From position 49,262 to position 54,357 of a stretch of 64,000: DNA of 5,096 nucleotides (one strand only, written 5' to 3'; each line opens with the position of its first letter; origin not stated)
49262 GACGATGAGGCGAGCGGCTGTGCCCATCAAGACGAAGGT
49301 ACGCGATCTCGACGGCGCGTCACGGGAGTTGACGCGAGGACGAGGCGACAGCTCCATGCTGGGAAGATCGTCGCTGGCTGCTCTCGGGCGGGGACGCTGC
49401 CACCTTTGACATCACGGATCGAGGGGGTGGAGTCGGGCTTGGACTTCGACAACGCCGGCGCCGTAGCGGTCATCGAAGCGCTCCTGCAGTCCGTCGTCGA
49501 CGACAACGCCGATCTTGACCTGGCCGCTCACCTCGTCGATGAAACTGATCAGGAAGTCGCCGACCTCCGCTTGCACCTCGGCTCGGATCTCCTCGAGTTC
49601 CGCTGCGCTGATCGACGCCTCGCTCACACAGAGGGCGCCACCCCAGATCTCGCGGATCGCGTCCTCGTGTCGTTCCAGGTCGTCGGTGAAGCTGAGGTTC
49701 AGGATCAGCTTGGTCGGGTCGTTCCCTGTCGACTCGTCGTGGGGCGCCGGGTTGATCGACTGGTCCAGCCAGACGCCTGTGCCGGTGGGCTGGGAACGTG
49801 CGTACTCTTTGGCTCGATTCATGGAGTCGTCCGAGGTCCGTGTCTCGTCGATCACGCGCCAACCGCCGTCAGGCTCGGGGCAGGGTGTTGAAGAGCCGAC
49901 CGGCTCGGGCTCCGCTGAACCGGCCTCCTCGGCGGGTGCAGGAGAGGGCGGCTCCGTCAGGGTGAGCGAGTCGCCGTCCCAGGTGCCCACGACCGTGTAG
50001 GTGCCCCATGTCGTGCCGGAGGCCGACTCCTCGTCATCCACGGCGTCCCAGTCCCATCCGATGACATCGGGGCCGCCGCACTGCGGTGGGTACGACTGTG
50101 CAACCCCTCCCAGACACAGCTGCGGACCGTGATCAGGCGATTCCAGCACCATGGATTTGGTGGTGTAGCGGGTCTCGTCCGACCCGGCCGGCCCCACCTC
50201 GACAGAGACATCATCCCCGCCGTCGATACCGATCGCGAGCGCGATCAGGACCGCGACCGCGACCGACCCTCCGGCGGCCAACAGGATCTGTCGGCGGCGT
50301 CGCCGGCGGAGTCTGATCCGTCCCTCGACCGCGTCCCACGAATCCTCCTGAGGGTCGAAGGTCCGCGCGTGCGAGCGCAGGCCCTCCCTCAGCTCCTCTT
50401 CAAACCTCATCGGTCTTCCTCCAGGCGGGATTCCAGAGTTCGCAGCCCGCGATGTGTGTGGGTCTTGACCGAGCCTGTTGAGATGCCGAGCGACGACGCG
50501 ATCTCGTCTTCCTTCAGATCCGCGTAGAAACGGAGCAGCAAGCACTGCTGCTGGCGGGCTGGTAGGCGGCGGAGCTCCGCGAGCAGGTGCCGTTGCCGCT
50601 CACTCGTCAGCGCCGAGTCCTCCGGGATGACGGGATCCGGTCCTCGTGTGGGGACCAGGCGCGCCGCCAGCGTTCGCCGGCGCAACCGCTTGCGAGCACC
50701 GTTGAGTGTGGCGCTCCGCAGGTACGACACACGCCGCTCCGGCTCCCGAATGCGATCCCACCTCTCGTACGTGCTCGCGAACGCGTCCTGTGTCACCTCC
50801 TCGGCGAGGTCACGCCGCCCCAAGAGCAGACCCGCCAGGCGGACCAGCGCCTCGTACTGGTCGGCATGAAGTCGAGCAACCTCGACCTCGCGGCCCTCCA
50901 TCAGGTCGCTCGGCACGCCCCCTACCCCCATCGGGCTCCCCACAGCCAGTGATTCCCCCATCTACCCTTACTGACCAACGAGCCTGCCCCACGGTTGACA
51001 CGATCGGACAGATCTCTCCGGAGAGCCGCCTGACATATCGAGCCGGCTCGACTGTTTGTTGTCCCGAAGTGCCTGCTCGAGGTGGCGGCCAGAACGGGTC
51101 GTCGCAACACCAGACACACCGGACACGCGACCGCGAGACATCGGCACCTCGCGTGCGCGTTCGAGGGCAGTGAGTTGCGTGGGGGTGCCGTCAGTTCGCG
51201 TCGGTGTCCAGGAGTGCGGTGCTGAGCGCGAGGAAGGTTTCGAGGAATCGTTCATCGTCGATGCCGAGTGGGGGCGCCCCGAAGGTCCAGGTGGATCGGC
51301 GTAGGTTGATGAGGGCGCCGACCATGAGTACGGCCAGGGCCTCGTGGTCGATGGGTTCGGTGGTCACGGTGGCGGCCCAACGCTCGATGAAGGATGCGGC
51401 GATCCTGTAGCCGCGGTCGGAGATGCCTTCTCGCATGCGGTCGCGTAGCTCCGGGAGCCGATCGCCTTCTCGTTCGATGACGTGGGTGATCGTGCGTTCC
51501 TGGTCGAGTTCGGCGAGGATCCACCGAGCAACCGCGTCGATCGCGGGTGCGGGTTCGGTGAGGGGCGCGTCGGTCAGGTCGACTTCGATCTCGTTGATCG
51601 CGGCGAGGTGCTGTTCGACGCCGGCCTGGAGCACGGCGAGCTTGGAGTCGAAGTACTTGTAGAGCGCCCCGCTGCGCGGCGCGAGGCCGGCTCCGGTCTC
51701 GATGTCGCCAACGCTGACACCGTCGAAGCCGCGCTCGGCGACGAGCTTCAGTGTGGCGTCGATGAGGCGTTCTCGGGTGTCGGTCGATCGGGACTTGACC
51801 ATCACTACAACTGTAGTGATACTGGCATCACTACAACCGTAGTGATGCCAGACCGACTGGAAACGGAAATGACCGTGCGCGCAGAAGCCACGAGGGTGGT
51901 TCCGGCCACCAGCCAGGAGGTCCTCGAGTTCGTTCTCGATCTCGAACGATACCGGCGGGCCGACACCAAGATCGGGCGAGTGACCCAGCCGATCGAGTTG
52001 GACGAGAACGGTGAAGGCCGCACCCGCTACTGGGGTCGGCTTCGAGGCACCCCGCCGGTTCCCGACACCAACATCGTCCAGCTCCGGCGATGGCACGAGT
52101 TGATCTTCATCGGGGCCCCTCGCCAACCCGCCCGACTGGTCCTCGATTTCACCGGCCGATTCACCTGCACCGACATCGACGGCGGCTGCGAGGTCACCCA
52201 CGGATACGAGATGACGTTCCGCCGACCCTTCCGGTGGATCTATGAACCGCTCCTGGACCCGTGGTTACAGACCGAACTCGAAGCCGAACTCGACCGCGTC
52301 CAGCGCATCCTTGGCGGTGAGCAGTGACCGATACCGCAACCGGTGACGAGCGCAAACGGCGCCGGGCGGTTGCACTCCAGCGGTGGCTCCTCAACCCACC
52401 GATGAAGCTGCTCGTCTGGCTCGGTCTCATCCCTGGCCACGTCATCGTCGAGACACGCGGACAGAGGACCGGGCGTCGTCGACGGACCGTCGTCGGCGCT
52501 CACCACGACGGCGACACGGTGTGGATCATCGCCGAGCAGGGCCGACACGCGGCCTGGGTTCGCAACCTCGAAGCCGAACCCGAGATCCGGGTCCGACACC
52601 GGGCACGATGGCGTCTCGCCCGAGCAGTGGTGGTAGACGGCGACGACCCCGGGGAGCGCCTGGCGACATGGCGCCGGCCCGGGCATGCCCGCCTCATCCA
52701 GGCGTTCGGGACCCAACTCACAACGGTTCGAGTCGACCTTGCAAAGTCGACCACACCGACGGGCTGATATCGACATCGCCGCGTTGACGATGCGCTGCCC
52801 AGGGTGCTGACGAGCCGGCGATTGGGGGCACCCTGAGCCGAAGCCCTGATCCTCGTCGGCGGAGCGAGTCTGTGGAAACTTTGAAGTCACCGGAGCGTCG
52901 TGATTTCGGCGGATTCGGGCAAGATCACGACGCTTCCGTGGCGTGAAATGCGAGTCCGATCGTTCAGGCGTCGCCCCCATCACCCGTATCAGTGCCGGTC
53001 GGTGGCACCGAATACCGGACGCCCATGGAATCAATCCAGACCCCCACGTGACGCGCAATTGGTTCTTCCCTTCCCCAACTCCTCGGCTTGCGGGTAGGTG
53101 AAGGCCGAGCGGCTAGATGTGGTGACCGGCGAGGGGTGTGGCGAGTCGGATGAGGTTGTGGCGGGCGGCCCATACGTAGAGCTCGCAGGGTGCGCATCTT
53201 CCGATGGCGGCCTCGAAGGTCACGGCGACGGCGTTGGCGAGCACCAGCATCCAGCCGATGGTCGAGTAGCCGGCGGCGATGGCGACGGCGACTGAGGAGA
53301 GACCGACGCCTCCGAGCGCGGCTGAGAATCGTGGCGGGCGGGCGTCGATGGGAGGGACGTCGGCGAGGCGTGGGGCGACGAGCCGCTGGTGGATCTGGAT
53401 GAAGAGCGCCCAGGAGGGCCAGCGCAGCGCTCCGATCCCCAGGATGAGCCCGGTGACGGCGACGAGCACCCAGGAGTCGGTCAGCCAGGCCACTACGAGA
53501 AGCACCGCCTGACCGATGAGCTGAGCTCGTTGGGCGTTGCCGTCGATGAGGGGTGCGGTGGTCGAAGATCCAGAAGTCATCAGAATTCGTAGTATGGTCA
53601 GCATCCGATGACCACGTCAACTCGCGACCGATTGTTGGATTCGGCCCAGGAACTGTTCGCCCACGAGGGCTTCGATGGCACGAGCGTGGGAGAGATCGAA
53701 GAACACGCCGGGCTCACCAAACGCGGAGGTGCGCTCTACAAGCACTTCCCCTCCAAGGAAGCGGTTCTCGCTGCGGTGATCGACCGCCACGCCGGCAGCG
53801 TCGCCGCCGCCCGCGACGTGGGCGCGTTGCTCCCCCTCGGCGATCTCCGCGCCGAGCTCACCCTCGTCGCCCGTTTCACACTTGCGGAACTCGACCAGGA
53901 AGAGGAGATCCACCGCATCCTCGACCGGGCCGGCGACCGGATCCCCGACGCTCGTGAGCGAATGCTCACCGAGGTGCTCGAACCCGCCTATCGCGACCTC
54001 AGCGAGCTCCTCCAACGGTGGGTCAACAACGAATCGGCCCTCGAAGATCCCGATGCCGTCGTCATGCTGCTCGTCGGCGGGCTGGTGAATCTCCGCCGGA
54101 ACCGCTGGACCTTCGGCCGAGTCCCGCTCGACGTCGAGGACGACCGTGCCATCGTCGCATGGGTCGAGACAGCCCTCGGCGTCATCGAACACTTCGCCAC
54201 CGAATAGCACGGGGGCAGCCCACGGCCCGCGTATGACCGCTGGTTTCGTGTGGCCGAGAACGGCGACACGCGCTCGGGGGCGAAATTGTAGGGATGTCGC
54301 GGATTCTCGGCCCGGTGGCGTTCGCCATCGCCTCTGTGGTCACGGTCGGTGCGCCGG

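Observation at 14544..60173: tRNA-Thr 3' half duplicated 45.6 kb downstream: attL/attR-like bounds of an integrase-less accessory segment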

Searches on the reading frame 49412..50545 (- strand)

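Call 11: search_protein_families(library=pfam, proteins=[window:49412-50545:-], max_evalue=0.01)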
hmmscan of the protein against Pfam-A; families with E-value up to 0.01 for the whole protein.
window:49412-50545:- (377 aa): 0 families

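Call 73: search_protein_families(library=ncbifam, proteins=[window:49412-50545:-], max_evalue=0.01)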
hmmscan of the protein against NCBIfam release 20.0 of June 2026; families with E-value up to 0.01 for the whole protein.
window:49412-50545:- (377 aa): 1 family
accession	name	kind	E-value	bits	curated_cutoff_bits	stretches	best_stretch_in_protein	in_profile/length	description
NF038083.1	CU044_5270_fam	subfamily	0.0047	16.8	100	1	74-124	20-68/284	CU044_5270 family protein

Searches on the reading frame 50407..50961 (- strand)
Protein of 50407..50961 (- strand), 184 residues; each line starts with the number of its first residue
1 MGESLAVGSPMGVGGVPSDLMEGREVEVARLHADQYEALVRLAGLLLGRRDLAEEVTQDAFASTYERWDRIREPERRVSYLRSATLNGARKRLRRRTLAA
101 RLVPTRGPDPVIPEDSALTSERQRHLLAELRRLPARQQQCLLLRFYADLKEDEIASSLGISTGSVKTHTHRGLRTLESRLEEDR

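Call 69: search_protein_families(library=pfam, proteins=[window:50407-50961:-], max_evalue=0.01)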
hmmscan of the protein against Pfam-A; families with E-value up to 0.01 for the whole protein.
window:50407-50961:- (184 aa): 5 families
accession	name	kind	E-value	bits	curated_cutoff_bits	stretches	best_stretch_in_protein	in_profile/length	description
PF08281.18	Sigma70_r4_2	-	7.2e-15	54.8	25.7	1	126-176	4-54/54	Sigma-70, region 4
PF04545.22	Sigma70_r4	-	1e-11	44.6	24.1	1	130-176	2-48/50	Sigma-70, region 4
PF04542.20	Sigma70_r2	-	3.1e-06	27.3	24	1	38-97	8-69/71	Sigma-70 region 2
PF00196.25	GerE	-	0.00051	20.1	23.5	1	135-174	5-43/57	Bacterial regulatory proteins, luxR family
PF07638.17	Sigma70_ECF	-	0.0068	16.8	21.1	0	125-167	128-170/185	ECF sigma factor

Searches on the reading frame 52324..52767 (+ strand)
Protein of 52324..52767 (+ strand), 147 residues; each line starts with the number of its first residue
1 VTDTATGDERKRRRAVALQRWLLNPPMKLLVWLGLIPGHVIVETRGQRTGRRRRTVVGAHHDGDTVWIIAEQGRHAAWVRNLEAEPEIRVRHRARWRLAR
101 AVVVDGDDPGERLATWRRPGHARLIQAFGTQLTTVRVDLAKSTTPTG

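Call 11: search_protein_families(library=pfam, proteins=[window:52324-52767:+], max_evalue=0.01)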
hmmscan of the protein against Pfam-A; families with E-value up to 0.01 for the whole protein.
window:52324-52767:+ (147 aa): 1 family
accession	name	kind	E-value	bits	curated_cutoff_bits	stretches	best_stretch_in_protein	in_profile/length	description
PF04075.20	F420H2_quin_red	-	5.8e-18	65.7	22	1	39-115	25-103/130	F420H(2)-dependent quinone reductase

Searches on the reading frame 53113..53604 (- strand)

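Call 11: search_protein_families(library=pfam, proteins=[window:53113-53604:-], max_evalue=0.01)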
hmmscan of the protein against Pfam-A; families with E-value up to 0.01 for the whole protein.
window:53113-53604:- (163 aa): 1 family
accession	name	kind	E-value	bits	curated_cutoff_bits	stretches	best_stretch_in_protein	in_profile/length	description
PF14340.12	DUF4395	-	7e-22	78.6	24.5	1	20-148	1-130/130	Domain of unknown function (DUF4395)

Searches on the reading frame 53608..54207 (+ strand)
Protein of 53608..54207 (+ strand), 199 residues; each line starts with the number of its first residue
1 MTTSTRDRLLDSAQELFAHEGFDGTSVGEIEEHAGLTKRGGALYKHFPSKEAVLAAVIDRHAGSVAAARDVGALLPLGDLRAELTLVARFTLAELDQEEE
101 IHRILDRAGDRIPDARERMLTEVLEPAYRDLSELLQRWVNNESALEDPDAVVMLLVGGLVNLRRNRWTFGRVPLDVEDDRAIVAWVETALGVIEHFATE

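Call 11: search_protein_families(library=pfam, proteins=[window:53608-54207:+], max_evalue=0.01)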
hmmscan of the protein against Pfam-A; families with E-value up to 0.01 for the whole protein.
window:53608-54207:+ (199 aa): 2 families
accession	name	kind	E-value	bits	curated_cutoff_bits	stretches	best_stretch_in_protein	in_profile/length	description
PF00440.29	TetR_N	-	4.7e-14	52.3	24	1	9-57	1-47/47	Bacterial regulatory proteins, tetR family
PF05235.19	CHAD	-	0.0021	18.5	25.6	1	62-144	53-137/228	CHAD domain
